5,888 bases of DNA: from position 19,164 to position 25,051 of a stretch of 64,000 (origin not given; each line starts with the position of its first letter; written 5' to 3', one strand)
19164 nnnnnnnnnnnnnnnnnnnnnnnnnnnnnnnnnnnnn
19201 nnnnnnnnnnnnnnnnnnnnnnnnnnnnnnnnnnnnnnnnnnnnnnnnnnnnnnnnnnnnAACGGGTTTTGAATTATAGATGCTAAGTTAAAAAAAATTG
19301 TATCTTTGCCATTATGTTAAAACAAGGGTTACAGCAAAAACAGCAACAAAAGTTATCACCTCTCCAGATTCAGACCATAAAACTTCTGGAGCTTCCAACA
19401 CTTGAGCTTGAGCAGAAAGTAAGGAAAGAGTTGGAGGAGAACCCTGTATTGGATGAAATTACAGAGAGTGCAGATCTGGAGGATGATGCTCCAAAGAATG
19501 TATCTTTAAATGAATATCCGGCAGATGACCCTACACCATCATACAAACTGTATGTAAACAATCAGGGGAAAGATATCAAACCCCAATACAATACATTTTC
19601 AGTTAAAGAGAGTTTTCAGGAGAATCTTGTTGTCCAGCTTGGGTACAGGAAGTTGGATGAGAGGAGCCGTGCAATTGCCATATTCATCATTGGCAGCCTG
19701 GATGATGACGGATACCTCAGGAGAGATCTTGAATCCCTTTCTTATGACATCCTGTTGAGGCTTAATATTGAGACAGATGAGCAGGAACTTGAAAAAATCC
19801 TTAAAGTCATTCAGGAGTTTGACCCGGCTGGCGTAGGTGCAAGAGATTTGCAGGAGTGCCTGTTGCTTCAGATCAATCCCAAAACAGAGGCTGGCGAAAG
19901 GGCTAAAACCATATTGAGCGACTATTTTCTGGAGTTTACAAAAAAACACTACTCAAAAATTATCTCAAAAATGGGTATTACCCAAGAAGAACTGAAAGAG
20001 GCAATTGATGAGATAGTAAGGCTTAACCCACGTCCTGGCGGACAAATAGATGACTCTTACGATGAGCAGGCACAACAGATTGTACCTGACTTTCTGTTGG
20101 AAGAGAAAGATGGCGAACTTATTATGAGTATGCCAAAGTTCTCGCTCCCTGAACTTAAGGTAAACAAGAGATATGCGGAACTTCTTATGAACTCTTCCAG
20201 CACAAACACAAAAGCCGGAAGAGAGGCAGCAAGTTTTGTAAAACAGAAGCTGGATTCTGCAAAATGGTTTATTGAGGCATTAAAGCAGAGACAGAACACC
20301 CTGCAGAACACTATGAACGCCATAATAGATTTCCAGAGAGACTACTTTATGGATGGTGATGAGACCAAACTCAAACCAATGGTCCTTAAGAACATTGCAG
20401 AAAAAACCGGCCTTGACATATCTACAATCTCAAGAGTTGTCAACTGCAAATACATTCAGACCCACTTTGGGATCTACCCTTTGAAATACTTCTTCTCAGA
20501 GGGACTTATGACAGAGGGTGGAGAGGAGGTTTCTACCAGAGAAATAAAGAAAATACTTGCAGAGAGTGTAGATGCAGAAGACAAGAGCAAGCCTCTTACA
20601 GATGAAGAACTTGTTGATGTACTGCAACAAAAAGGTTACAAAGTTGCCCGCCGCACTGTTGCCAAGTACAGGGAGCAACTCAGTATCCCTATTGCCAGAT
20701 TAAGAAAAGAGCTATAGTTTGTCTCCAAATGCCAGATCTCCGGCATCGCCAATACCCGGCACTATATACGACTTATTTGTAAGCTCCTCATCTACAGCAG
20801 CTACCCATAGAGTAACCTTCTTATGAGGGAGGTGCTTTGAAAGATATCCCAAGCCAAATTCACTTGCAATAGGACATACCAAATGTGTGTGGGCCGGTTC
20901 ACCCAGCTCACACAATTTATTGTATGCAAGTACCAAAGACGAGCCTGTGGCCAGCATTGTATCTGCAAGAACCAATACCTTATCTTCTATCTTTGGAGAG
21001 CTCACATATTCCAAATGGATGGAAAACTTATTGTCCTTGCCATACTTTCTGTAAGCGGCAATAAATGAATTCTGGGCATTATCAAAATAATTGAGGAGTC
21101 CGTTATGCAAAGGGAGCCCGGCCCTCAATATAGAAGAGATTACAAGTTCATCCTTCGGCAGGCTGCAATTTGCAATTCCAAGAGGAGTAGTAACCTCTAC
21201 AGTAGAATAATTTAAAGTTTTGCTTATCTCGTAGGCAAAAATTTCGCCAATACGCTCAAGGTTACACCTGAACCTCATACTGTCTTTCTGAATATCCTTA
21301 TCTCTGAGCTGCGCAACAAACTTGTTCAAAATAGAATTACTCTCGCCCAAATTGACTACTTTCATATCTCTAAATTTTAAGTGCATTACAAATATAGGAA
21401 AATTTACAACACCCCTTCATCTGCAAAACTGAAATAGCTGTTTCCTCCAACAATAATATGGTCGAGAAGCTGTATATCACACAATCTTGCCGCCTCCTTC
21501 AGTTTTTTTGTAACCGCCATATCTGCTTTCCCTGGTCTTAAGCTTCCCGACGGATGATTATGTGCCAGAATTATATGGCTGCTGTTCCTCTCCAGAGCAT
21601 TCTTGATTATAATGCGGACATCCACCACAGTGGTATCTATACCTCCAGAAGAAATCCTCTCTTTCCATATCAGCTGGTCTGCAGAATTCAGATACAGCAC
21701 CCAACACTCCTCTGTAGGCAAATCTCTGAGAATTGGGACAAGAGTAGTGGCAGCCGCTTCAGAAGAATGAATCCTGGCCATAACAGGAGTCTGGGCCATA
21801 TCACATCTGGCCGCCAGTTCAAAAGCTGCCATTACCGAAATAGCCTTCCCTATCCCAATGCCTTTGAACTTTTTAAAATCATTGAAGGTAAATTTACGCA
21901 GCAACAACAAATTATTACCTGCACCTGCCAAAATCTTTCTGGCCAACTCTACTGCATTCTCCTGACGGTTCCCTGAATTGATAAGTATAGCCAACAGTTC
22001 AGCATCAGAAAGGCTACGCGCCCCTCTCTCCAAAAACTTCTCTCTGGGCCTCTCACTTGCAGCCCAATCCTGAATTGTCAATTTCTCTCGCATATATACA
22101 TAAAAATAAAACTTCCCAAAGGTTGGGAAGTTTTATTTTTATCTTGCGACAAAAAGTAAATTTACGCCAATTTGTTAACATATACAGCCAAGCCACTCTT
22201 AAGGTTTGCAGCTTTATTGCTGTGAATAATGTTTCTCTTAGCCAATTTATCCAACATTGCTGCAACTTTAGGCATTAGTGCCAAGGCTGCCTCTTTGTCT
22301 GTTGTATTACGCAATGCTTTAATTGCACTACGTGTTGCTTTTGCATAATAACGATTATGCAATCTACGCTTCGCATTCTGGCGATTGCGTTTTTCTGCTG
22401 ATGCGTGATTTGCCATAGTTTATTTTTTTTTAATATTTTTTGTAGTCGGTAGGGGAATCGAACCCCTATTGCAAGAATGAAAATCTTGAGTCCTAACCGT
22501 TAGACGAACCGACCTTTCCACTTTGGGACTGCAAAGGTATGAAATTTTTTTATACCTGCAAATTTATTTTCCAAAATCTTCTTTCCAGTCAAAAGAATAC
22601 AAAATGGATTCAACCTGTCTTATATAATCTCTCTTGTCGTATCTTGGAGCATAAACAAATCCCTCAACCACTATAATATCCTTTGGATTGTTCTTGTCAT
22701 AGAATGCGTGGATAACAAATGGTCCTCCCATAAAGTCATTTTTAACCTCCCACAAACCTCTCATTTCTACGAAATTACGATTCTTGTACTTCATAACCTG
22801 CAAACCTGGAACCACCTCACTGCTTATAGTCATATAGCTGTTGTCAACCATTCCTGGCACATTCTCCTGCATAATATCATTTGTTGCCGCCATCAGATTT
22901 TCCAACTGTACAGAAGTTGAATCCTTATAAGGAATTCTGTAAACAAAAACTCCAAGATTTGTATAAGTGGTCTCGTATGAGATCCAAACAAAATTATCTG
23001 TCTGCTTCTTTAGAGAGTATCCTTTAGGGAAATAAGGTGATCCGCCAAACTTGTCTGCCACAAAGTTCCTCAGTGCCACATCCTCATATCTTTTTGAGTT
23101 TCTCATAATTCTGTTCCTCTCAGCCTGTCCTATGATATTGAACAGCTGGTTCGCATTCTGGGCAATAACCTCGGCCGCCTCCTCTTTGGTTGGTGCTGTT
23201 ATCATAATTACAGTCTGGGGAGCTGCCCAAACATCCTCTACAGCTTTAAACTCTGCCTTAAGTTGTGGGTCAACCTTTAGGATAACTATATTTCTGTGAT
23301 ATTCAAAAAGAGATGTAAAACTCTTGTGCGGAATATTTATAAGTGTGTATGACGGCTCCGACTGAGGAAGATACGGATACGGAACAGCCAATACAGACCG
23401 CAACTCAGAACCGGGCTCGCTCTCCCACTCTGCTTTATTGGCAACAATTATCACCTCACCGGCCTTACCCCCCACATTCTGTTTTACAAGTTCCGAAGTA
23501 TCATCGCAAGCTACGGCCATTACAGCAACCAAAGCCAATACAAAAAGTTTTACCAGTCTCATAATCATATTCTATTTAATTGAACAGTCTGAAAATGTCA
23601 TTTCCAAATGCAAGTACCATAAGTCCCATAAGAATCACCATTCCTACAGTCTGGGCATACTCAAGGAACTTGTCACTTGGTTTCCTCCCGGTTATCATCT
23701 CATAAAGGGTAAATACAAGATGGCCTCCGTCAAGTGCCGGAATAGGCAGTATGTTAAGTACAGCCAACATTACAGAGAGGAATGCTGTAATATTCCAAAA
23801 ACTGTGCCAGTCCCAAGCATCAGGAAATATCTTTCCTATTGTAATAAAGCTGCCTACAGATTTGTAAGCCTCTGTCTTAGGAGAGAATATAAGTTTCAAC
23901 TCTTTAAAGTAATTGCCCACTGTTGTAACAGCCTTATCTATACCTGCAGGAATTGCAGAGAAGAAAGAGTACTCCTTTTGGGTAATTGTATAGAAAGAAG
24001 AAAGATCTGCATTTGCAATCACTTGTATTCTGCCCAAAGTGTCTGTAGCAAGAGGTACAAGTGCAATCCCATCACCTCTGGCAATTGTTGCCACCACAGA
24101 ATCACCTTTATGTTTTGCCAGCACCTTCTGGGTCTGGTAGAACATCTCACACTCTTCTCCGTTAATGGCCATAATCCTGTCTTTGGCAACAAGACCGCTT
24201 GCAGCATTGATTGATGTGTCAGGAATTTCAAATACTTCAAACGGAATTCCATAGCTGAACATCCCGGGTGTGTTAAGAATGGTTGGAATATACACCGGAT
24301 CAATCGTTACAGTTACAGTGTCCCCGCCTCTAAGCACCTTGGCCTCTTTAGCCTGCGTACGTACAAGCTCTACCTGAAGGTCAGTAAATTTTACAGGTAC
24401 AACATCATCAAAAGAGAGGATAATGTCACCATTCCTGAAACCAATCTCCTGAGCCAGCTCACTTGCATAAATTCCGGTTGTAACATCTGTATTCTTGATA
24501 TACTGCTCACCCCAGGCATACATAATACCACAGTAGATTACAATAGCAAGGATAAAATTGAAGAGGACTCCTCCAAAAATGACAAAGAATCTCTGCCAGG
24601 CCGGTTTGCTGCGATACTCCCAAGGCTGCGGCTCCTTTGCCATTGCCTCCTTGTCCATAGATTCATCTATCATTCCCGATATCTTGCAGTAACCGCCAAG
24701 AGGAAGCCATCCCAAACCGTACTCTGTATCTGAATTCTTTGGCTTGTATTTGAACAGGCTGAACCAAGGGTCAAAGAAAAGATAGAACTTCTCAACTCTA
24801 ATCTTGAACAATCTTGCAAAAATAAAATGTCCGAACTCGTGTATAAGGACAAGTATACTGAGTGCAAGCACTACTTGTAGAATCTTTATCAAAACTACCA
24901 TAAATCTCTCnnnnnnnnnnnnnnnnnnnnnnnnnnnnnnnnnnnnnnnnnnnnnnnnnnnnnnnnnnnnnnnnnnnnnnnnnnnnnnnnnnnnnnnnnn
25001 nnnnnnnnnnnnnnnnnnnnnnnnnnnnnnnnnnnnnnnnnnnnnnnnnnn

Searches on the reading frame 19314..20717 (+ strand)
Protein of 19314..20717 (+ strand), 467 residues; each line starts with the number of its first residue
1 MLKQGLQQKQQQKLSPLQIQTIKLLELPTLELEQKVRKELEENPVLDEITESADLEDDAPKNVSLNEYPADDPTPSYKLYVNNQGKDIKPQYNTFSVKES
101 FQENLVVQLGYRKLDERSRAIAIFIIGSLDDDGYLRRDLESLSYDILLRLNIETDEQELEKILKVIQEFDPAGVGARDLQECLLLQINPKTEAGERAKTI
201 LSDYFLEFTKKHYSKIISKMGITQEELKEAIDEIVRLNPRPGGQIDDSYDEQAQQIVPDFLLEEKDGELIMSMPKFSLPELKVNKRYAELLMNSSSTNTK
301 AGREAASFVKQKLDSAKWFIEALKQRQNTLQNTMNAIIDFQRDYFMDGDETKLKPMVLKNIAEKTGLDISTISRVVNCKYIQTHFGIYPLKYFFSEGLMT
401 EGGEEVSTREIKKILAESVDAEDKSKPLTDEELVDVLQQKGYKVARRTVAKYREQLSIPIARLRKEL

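Call 26: search_protein_families(library=pfam, proteins=[window:19314-20717:+])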
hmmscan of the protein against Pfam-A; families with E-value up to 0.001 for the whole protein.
window:19314-20717:+ (467 aa): 3 families
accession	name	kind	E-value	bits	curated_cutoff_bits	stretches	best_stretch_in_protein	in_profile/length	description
PF04963.19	Sigma54_CBD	-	5.3e-57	193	22.9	1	95-287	6-185/185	Sigma-54 factor, core binding domain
PF04552.19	Sigma54_DBD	-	6.6e-52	175.9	22.8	1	307-465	2-159/160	Sigma-54, DNA binding domain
PF00309.25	Sigma54_AID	-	1.7e-14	53.8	23.8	1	3-48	1-46/46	Sigma-54 factor, Activator interacting domain (AID)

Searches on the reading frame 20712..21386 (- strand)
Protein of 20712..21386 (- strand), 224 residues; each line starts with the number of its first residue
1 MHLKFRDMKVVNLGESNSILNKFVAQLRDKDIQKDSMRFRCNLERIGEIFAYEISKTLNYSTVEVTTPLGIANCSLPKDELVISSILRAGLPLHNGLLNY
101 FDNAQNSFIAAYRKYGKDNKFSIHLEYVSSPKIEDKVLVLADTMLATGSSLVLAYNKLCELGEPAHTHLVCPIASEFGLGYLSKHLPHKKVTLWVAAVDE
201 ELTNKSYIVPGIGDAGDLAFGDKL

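Call 26: search_protein_families(library=pfam, proteins=[window:20712-21386:-])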
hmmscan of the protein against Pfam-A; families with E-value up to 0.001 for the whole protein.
window:20712-21386:- (224 aa): 2 families
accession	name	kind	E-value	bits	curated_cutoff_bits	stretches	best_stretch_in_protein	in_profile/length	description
PF14681.12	UPRTase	-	8.9e-36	123.7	27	1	18-221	5-205/206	Uracil phosphoribosyltransferase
PF00156.33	Pribosyltran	-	2.8e-06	27.2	26.3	1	77-156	27-108/158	Phosphoribosyl transferase domain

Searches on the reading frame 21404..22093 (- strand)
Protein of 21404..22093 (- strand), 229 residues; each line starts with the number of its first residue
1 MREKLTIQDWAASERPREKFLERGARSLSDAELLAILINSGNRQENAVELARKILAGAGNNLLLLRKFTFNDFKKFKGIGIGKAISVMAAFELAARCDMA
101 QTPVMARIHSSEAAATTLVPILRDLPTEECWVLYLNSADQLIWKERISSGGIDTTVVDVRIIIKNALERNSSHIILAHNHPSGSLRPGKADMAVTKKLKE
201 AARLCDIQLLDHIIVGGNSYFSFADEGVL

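Call 27: search_protein_families(library=pfam, proteins=[window:21404-22093:-])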
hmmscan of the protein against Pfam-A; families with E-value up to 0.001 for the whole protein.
window:21404-22093:- (229 aa): 2 families
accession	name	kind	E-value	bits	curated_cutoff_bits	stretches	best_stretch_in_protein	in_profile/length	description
PF04002.20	RadC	-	3.5e-41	140.4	22.1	1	108-227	1-120/121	RadC-like JAB domain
PF20582.4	UPF0758_N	-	2.2e-27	95.4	27.1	1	7-85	1-77/77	UPF0758 N-terminal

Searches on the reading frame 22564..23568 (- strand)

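Call 25: search_protein_families(library=pfam, proteins=[window:22564-23568:-])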
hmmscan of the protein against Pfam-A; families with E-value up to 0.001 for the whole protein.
window:22564-23568:- (334 aa): 1 family
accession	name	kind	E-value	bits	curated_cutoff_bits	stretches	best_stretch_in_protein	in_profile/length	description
PF16125.10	DUF4837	-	5.5e-96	321.5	25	1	34-325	3-295/295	Domain of unknown function (DUF4837)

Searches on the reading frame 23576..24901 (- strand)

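Call 65: search_protein_families(library=pfam, proteins=[window:23576-24901:-], max_evalue=0.01)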
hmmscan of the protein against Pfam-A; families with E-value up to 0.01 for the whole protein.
window:23576-24901:- (441 aa): 5 families
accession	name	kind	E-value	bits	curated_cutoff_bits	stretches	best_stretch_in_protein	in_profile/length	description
PF02163.28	Peptidase_M50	-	3.9e-55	187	27.2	1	10-427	2-221/221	Peptidase family M50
PF17820.7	PDZ_6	-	1.8e-07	31.3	27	0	149-176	10-34/54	PDZ domain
PF13180.12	PDZ_2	-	7.6e-05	23.4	27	0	150-200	25-78/80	PDZ domain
PF00595.29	PDZ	-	0.00012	22.8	23.2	0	230-267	36-73/81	PDZ domain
PF21558.3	Pept_S41_N_bact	-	0.0023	18.2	27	0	232-255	15-38/87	Bacteroidetes, Peptidase, S41 family, N-terminal domain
